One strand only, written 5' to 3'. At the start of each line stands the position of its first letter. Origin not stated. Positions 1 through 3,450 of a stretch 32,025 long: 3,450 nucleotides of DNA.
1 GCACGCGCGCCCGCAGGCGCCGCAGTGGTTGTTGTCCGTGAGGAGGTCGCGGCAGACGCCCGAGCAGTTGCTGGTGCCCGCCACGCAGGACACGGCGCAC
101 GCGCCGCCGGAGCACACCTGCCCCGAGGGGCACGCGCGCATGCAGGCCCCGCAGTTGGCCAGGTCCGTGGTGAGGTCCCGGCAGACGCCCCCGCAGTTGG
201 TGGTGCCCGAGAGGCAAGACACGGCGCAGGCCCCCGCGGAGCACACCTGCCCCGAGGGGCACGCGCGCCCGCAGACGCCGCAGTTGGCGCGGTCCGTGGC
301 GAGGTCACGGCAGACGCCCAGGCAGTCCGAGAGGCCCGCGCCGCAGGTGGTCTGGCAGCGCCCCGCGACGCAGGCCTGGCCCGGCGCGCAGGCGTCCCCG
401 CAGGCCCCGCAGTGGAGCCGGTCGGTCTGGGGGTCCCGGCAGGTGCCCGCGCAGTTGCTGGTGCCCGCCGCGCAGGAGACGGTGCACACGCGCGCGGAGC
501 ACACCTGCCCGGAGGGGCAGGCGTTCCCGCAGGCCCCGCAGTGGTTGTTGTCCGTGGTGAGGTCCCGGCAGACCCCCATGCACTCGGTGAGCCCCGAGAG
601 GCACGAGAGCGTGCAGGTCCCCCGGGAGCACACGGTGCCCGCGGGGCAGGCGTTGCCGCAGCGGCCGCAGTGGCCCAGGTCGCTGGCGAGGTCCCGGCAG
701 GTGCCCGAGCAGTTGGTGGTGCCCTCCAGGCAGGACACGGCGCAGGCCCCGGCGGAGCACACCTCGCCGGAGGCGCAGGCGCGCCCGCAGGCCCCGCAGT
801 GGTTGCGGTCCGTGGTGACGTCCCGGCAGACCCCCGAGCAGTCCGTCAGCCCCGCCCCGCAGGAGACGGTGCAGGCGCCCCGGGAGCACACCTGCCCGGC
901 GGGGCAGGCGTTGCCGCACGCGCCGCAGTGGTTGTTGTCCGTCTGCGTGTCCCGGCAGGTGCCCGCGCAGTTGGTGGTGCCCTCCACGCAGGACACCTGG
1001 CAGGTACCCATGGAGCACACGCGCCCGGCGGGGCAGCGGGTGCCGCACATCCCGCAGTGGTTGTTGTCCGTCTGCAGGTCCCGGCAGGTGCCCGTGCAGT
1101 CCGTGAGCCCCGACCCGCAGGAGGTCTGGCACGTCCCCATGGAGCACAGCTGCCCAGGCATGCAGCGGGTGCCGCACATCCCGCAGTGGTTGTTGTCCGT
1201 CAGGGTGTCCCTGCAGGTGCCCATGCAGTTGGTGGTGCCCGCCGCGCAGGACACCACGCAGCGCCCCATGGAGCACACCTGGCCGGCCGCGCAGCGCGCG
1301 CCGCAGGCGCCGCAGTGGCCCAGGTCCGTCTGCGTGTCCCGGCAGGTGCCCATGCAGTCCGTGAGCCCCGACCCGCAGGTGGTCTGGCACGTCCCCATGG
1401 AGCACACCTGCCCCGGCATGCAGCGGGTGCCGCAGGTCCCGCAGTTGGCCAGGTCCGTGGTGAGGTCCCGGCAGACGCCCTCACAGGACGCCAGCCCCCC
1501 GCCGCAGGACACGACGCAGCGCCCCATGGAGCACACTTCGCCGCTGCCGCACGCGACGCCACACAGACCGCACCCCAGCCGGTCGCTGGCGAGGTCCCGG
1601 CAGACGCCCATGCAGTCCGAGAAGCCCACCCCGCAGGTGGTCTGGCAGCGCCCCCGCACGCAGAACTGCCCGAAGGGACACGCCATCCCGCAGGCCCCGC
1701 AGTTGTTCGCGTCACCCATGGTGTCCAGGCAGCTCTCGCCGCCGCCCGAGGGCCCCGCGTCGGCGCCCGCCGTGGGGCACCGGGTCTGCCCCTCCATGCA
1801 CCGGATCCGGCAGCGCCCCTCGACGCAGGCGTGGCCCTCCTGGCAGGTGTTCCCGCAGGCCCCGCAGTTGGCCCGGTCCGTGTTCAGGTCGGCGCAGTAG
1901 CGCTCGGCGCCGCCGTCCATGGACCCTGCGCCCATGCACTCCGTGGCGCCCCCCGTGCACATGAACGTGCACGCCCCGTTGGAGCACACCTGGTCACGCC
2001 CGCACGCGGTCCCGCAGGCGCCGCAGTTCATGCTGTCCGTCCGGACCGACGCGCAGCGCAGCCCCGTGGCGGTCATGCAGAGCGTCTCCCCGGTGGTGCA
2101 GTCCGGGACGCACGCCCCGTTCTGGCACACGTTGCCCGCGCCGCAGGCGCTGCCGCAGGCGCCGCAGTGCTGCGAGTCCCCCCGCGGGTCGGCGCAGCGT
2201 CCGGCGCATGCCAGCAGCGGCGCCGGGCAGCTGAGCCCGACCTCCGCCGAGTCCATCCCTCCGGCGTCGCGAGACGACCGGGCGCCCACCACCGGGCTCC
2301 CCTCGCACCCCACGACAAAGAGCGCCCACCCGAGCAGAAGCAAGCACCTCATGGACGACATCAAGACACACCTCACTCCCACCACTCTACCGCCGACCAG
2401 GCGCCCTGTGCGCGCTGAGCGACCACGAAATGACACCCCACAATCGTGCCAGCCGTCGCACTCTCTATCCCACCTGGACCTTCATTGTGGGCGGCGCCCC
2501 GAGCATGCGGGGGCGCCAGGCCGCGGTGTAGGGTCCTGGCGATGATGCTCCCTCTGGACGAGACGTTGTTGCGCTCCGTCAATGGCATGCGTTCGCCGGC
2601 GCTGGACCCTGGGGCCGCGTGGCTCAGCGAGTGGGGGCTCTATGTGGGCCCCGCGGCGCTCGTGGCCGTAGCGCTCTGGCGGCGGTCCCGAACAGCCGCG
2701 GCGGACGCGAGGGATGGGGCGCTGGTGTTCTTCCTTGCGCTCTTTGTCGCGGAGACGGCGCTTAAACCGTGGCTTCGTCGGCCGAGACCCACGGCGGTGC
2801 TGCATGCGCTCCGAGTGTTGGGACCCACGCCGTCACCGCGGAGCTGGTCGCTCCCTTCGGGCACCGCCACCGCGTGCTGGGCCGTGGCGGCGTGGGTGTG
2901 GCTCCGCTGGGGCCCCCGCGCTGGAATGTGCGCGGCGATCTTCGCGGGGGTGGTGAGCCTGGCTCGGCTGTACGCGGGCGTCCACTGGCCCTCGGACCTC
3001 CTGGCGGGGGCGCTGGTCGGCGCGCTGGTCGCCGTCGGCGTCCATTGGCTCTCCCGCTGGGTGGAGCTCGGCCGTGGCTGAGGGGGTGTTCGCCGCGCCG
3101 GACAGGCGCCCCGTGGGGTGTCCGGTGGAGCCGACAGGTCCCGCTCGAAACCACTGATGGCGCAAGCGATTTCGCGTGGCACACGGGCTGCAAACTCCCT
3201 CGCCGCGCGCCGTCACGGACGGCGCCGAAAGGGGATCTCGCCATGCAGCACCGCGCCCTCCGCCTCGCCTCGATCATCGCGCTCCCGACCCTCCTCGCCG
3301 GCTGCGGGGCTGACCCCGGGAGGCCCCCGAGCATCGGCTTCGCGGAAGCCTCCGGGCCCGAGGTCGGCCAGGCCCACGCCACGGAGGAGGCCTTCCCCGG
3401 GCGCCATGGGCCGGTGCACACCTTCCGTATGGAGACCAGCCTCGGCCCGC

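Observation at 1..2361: Large Cys-rich lipoprotein built from at least 18 tandem 43-aa repeats encoded by near-identical 129-bp DNA units; gene missed by the ORF track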

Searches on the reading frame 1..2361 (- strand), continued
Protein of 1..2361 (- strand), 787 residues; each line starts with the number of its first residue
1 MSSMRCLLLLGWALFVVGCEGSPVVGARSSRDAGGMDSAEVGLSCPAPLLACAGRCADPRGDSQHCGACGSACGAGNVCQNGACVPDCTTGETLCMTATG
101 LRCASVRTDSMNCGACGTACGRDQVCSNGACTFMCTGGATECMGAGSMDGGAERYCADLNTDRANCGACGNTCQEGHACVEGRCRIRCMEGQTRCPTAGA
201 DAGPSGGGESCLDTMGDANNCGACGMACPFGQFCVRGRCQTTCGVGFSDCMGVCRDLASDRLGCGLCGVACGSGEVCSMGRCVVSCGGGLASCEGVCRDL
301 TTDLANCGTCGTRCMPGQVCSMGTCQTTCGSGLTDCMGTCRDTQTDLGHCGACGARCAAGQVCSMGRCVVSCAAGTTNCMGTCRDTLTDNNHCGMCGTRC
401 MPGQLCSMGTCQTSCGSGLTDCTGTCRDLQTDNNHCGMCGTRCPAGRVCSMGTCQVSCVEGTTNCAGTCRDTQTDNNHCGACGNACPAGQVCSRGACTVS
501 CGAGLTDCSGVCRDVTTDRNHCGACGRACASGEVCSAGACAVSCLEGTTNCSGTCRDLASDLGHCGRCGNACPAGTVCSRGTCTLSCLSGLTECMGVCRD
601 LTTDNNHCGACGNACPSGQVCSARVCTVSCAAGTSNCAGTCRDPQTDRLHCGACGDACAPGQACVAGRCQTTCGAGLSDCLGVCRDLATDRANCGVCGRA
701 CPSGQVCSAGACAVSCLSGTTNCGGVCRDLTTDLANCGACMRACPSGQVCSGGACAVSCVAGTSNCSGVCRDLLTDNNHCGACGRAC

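Call 46: search_protein_families(library=pfam, proteins=[P0012, L006:13642-15297:+, L006:15294-17501:+, L006:17547-18740:+, L008:4742-6505:+, L008:8715-9905:+], max_evalue=0.01)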
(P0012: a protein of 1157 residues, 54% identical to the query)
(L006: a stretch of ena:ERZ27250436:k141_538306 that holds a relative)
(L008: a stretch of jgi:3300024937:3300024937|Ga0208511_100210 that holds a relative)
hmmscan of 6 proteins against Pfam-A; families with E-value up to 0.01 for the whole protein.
P0012 (1157 aa): 4 families
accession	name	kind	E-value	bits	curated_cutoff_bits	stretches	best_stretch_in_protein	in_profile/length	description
PF04885.19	Stig1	-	6.3e-40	136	24.1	9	271-317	37-83/85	Stigma-specific STIG1-like protein family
PF07494.17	Reg_prop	-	3e-05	24.1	20.4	0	839-854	7-22/24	Two component regulator propeller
PF08450.18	SGL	-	0.00053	20.1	26.3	0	839-886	186-231/246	SMP-30/Gluconolactonase/LRE-like region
PF24684.1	Vgb_lyase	-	0.0077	15.5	50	0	929-952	9-32/290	Virginiamycin B lyase family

L006:13642-15297:+ (551 aa): 4 families
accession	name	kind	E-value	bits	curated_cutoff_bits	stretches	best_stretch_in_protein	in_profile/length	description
PF14870.12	PSII_BNR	-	2.6e-19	70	27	2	374-441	28-98/303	Photosynthesis system II assembly factor YCF48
PF02012.26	BNR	-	6.8e-10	37.9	27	0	68-77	2-11/12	BNR/Asp-box repeat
PF15902.12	Sortilin-Vps10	-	2.7e-09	36.8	33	1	344-445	2-117/446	Sortilin, neurotensin receptor 3,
PF19755.4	DUF6242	-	5.8e-08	33.3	29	0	428-476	169-217/217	Domain of unknown function (DUF6242)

L006:15294-17501:+ (735 aa): 2 families
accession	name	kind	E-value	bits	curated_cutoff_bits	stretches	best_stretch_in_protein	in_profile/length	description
PF00593.30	TonB_dep_Rec_b-barrel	-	8.8e-33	115.2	27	1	328-707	84-435/436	TonB dependent receptor-like, beta-barrel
PF07715.20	Plug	-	4.5e-24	85.4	23.9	1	59-157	11-107/107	TonB-dependent Receptor Plug Domain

L006:17547-18740:+ (397 aa): 0 families

L008:4742-6505:+ (587 aa): 4 families
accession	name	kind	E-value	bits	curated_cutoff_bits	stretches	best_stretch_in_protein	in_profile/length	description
PF14870.12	PSII_BNR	-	1.1e-21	77.9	27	5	396-477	15-98/303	Photosynthesis system II assembly factor YCF48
PF15902.12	Sortilin-Vps10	-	1.7e-11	44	33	1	179-232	2-58/446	Sortilin, neurotensin receptor 3,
PF02012.26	BNR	-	4.7e-09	35.3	27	0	424-433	2-11/12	BNR/Asp-box repeat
PF19755.4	DUF6242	-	3e-08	34.2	29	0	85-150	149-217/217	Domain of unknown function (DUF6242)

L008:8715-9905:+ (396 aa): 0 families

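Call 47: search_protein_families(library=ncbifam, proteins=[P0012, L006:13642-15297:+, L006:15294-17501:+, L006:17547-18740:+], max_evalue=0.01)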
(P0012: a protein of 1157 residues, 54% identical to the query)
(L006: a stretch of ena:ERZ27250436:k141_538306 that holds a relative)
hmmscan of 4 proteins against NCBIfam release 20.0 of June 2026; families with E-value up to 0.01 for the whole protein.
P0012 (1157 aa): 2 families
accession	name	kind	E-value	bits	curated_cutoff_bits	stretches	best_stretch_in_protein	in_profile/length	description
NF041328.1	C_rich_MXAN6577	subfamily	1.4e-102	339.7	100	6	318-446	19-145/145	MXAN_6577-like cysteine-rich protein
NF033206.1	ScyE_fam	subfamily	0.007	15.9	80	0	713-745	299-332/333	ScyD/ScyE family protein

L006:13642-15297:+ (551 aa): 2 families
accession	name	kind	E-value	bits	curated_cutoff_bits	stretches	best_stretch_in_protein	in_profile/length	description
NF045728.1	glycosyl_F510_1955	equivalog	8.2e-31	107.1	175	4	387-536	75-230/246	F510_1955 family glycosylhydrolase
NF010237.0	PRK13684.1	equivalog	4.9e-19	68.5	326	3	375-441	57-125/334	photosynthesis system II assembly factor Ycf48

L006:15294-17501:+ (735 aa): 28 families (the best 25 are shown)
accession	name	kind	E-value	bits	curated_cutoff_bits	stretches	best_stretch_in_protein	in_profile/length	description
TIGR01785.1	TonB-hemin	subfamily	2.6e-46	158.4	316.85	1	56-731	21-673/677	TonB-dependent heme/hemoglobin receptor family protein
TIGR01786.1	TonB-hemlactrns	subfamily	7.8e-44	150.1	323.75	2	45-220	7-189/719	TonB-dependent hemoglobin/transferrin/lactoferrin family receptor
TIGR01783.1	TonB-siderophor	subfamily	6.5e-27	94.4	223.5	2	60-198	9-141/649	TonB-dependent siderophore receptor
TIGR01779.1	TonB-B12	equivalog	1.9e-21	76.3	599.7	1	16-161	8-152/614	TonB-dependent vitamin B12 receptor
NF010010.0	PRK13483.1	equivalog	1e-20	73.3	927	2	56-158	53-158/660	ligand-gated channel protein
NF010038.0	PRK13513.1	equivalog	1.3e-16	60.4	942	1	55-158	54-160/659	ligand-gated channel protein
TIGR01778.1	TonB-copper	equivalog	2.9e-14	52.7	472.45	2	575-718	476-607/637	TonB-dependent copper receptor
NF007926.1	PRK10641.1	equivalog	3.2e-14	52.4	836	1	60-158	51-149/617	TonB-dependent vitamin B12 receptor BtuB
NF007478.2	PRK10064.1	equivalog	7.9e-12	44.2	745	1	52-158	46-153/663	catecholate siderophore receptor CirA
NF010011.0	PRK13484.1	equivalog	8.7e-11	40.8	1197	1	56-173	50-168/682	IreA family TonB-dependent siderophore receptor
NF010012.0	PRK13486.1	equivalog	2e-09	36.4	924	1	27-159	18-154/696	TonB-dependent receptor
NF038289.1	Zn_piracy_ZnuD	exception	2.8e-09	36.2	950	1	27-215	21-204/685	zinc piracy TonB-dependent receptor ZnuD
NF038079.1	TonB_sider_MxcH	equivalog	3.9e-09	35.1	925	1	31-159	108-235/792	TonB-dependent siderophore myxochelin receptor MxcH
NF007465.0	PRK10044.1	equivalog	2e-08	32.9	803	1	47-171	73-195/726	ferrichrome porin FhuA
NF053590.1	TonB_dep_TOL0244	equivalog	2.3e-08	33.1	645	1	60-163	35-140/604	TOL_0244 family TonB-dependent receptor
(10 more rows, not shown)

L006:17547-18740:+ (397 aa): 0 families

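Call 59: find_encoding_contigs(protein=P0041, flank=10000, max_places=5)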
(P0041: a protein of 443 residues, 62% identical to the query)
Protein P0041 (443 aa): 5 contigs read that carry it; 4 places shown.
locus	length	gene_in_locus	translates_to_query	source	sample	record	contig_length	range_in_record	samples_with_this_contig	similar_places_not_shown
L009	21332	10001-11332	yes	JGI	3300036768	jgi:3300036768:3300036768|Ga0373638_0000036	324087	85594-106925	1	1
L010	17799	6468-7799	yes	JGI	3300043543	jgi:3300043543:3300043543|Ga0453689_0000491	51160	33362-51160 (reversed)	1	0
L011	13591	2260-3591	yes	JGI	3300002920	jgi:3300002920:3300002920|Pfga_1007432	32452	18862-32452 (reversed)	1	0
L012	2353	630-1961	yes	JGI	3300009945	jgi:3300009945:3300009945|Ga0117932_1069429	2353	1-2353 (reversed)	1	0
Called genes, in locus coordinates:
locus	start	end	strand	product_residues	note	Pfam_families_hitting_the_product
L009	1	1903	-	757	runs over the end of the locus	-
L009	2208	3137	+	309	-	PF02608:Bmp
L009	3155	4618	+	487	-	PF00005:ABC_tran, PF13304:AAA_21 (faint), PF00005:ABC_tran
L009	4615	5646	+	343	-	PF02653:BPD_transp_2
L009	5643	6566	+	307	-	PF02653:BPD_transp_2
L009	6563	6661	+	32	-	-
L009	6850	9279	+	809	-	PF00149:Metallophos, PF12850:Metallophos_2 (faint)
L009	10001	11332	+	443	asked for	PF04885:Stig1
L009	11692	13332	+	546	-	PF03150:CCP_MauG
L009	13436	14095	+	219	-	-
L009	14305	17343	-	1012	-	-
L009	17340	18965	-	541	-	-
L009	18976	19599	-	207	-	PF08281:Sigma70_r4_2 (faint)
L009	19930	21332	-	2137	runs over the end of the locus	PF00270:DEAD, PF27116:YjiV_N, PF00271:Helicase_C, PF09369:MZB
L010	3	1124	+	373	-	?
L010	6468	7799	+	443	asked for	PF04885:Stig1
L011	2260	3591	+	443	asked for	PF04885:Stig1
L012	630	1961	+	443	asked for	PF04885:Stig1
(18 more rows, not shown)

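Call 80: search_protein_representatives(protein=window:1-2361:-)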
Query: 787 residues. Proteins with E-value up to 0.001 (for the whole library): 13694; up to 1e-10: 6849; up to 1e-30: 1604. The best 150 are listed.
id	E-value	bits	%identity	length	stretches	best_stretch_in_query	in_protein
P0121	2.8e-280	948.7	50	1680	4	317-756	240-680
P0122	1.5e-268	909.9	51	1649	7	367-787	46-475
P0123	1.2e-189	648.8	41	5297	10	273-675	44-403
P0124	3.6e-189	647.3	48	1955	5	286-672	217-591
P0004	1.8e-174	598.7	54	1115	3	403-711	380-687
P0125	3.3e-163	561.4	43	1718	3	377-763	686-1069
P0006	1.1e-158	546.4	48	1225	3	369-766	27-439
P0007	4.4e-155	534.5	43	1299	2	372-762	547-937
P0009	3.8e-150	518.2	53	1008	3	414-767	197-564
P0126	5.5e-145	501.1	48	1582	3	269-584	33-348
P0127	9.3e-144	497.1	48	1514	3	349-673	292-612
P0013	1.4e-143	496.5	43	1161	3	312-713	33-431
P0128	1.1e-142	493.5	50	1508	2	271-727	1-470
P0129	3.3e-142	491.9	49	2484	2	291-729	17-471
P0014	1.4e-141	489.8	54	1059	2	242-597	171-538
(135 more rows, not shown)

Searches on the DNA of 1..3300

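Call 64: search_rna_families(source=window, start=1, end=3300, threshold=gathering)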
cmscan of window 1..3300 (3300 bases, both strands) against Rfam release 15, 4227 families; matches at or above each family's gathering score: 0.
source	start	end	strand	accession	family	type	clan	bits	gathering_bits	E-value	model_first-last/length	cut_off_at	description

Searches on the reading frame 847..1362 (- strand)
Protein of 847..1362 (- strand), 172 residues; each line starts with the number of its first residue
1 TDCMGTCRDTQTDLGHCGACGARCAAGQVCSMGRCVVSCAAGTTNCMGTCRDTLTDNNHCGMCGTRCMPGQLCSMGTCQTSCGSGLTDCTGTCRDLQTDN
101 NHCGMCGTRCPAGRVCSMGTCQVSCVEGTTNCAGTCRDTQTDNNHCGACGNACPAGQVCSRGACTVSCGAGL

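Call 48: predict_structure(alignment_id=A1)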
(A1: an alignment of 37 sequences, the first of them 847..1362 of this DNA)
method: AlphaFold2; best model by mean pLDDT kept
length: 172 residues; sequences in the alignment: 37
mean_pLDDT: 91.1   pTM: 0.51
mean pLDDT of the five models: 91.1, 89.5, 89.1, 88.1, 87.7
residues with pLDDT >= 90: 122; 70-90: 46; 50-70: 4; < 50: 0
segments of 3 or more residues with pLDDT < 50: none
pLDDT, mean of each block of 10 residues (from residue 1): 95 95 90 91 90 95 92 92 88 92 95 91 88 89 94 92 85 60
secondary structure, 60 per line:
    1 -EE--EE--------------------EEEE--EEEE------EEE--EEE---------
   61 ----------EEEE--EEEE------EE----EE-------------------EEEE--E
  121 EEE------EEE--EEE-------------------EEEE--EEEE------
elements in order: E28-31 E34-37 E44-46 E49-51 E71-74 E77-80 E114-117 E120-123 E130-132 E135-137 E157-160 E163-166

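Call 50: fold_search(model_id=the predicted structure, library=pdb)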
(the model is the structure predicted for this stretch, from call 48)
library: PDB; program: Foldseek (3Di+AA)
matches with E <= 10: 154; with E <= 0.001: 0
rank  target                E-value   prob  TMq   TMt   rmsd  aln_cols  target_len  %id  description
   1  8em7_A                3.4e-02  0.15  0.16  0.02  27.8       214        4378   17  Cryo-EM structure of LRP2 at pH 5.2 (released 2023-02-08)
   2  8wa2_F                4.3e-02  0.33  0.26  0.06  12.8       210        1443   18  cryo-EM structure of native mastigonemes isolated from Chlamydomonas reinhardtii at 3.0 angstrom resolution (released 2024-04-10)
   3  8wa2_E                4.3e-02  0.30  0.25  0.05  13.3       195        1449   18  cryo-EM structure of native mastigonemes isolated from Chlamydomonas reinhardtii at 3.0 angstrom resolution (released 2024-04-10)
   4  6pog_B                4.3e-02  0.20  0.18  0.16  15.2       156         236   19  Crystal structure of the NELL2 EGF1-6-Robo3 FN1 complex (released 2020-05-06)
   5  9vqm_D                5.3e-02  0.10  0.13  0.05  15.8       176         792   16  Cryo-EM structure of Elapor1WT in tetrameric form (released 2025-07-23)
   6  9oz8_C                5.6e-02  0.20  0.21  0.09  12.3       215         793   17  Cryo-EM structure of chicken NEL dimer bound with one human NICOL. (released 2026-02-25)
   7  9oz8_B                6.4e-02  0.14  0.19  0.07  19.3       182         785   19  Cryo-EM structure of chicken NEL dimer bound with one human NICOL. (released 2026-02-25)
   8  9vql_A                7.8e-02  0.06  0.12  0.05  17.2       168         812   15  Cryo-EM structure of the dimeric Elapor1 mutant (released 2025-07-23)
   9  3qo4                  1.1e-01  0.12  0.20  0.20  11.2       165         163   16  The Crystal Structure of Death Receptor 6 (released 2011-05-18)
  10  8oz3_C                1.3e-01  0.08  0.17  0.17  12.7       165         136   18  Crystal structure of scFv ATOR 1017 bound to human 4-1BB (released 2024-03-13)
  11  3u3p                  1.6e-01  0.10  0.20  0.20  11.5       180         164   16  The S-SAD phased crystal structure of the ecto-domain of Death Receptor 6 (DR6) (released 2012-05-02)
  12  4kgg_C                1.8e-01  0.12  0.22  0.22   8.8       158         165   14  Crystal structure of light mutant2 and dcr3 complex (released 2013-08-07)
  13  7p3i_A                2.3e-01  0.07  0.16  0.16  11.2       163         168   13  Crystal structure of human CD40/TNFRSF5 in complex with the anti-CD40 DARPin protein (released 2022-04-06)
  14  6pol_B                2.6e-01  0.16  0.23  0.27  12.8       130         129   17  Crystal structure of the human NELL1 EGF1-3-Robo3 FN1 complex (released 2020-05-06)
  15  4kgq_C                2.6e-01  0.10  0.21  0.21   8.9       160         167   14  Crystal structure of a human light loop mutant in complex with dcr3 (released 2013-07-10)
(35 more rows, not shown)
